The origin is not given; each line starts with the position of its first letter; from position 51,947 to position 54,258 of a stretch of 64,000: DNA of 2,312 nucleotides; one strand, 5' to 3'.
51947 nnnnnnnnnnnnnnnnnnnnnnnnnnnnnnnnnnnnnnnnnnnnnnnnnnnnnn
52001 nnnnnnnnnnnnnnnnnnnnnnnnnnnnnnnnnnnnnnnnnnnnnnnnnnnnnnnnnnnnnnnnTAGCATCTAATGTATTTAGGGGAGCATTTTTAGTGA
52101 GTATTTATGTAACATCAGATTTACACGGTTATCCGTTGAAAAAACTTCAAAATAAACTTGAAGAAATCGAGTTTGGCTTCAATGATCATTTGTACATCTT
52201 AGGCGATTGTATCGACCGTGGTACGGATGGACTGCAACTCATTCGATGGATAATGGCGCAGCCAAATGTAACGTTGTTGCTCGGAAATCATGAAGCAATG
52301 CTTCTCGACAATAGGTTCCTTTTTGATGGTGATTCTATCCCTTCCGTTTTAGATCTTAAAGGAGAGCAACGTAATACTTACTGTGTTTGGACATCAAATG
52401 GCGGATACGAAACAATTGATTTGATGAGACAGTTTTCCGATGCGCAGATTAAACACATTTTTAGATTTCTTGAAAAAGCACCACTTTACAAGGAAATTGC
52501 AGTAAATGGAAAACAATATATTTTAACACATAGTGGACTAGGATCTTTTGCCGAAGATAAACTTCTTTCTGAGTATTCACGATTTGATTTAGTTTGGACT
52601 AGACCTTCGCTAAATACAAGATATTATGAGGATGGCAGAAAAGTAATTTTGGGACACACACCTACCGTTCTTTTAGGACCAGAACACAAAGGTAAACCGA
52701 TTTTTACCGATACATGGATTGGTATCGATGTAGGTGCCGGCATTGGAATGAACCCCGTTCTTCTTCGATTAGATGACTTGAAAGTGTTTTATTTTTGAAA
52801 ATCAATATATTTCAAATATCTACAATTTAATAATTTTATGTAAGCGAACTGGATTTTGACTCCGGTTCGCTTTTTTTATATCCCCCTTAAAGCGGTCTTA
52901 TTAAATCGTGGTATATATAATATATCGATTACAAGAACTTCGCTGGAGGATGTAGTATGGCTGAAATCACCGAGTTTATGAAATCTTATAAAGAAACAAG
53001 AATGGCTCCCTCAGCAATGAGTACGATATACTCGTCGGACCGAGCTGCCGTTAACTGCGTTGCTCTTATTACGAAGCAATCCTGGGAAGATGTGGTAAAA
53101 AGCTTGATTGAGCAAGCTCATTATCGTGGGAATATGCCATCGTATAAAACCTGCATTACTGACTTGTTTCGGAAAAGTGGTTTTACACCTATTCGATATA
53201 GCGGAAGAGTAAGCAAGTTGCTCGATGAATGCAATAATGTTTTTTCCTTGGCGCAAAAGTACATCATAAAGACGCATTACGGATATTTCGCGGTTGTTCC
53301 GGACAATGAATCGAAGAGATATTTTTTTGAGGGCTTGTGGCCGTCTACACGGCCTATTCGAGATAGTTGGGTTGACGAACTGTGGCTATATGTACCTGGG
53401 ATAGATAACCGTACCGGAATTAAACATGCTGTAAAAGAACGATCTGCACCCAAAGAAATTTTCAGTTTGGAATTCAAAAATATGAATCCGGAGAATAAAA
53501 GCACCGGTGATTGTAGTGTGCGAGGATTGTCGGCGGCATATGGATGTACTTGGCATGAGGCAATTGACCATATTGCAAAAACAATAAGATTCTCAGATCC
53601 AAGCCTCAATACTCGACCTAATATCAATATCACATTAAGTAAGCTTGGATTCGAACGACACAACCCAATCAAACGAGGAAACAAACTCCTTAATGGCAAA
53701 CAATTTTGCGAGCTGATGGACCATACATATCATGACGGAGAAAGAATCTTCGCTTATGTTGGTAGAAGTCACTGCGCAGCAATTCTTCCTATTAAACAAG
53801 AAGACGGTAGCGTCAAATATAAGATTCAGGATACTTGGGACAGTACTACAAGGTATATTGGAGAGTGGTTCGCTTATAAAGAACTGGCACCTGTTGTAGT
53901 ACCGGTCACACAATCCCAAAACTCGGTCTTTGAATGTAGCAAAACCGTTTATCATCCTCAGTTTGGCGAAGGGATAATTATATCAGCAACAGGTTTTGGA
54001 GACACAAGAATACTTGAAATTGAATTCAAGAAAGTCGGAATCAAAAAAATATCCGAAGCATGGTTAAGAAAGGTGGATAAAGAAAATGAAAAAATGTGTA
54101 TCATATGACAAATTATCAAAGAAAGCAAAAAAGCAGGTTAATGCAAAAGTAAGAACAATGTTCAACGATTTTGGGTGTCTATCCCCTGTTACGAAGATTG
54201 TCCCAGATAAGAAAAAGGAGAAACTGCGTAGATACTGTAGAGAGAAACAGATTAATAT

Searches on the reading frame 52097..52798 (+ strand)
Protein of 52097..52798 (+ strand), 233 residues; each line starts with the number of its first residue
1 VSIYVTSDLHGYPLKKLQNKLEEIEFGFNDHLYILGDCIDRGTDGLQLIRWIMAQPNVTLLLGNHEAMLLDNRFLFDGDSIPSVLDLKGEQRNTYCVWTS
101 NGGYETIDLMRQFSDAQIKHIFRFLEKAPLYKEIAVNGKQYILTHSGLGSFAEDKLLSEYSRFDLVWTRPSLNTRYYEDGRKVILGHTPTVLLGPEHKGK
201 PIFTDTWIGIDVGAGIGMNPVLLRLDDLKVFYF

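Call 11: search_protein_families(library=pfam, proteins=[window:52097-52798:+], max_evalue=0.001)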
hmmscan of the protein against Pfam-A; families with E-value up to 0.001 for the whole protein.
window:52097-52798:+ (233 aa): 3 families
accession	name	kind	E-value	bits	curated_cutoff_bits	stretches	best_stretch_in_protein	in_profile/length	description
PF00149.33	Metallophos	-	2.1e-10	41.8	21.5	1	1-166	1-173/191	Calcineurin-like phosphoesterase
PF12850.12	Metallophos_2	-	0.00069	20.1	27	0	1-160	1-91/154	Calcineurin-like phosphoesterase superfamily domain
PF06874.16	FBPase_2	-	0.00096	18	27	0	30-68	185-223/639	Firmicute fructose-1,6-bisphosphatase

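Call 67: search_protein_families(library=padloc, proteins=[window:52097-52798:+], max_evalue=0.001)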
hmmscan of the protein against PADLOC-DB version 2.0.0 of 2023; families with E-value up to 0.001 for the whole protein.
window:52097-52798:+ (233 aa): 0 families

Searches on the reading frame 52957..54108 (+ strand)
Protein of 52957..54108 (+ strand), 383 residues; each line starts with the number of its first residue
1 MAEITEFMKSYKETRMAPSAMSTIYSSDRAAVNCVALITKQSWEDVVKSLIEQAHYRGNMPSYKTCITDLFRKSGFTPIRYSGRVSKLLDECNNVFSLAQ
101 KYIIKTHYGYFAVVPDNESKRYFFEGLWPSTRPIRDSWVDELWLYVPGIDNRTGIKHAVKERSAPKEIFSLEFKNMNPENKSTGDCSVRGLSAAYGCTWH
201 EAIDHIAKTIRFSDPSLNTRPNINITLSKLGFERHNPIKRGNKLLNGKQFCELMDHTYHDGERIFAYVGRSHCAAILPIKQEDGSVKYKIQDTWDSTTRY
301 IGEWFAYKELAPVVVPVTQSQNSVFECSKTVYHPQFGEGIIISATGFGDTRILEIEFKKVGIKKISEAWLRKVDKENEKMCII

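Call 11: search_protein_families(library=pfam, proteins=[window:52957-54108:+], max_evalue=0.001)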
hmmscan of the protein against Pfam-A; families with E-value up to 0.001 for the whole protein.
window:52957-54108:+ (383 aa): 1 family
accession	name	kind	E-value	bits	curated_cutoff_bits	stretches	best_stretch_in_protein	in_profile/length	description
PF21196.3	PcrA_UvrD_tudor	-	3.1e-06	27.4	23.9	1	330-365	4-39/48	PcrA/UvrD tudor domain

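Call 67: search_protein_families(library=padloc, proteins=[window:52957-54108:+], max_evalue=0.001)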
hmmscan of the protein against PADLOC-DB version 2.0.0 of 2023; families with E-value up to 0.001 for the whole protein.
window:52957-54108:+ (383 aa): 0 families
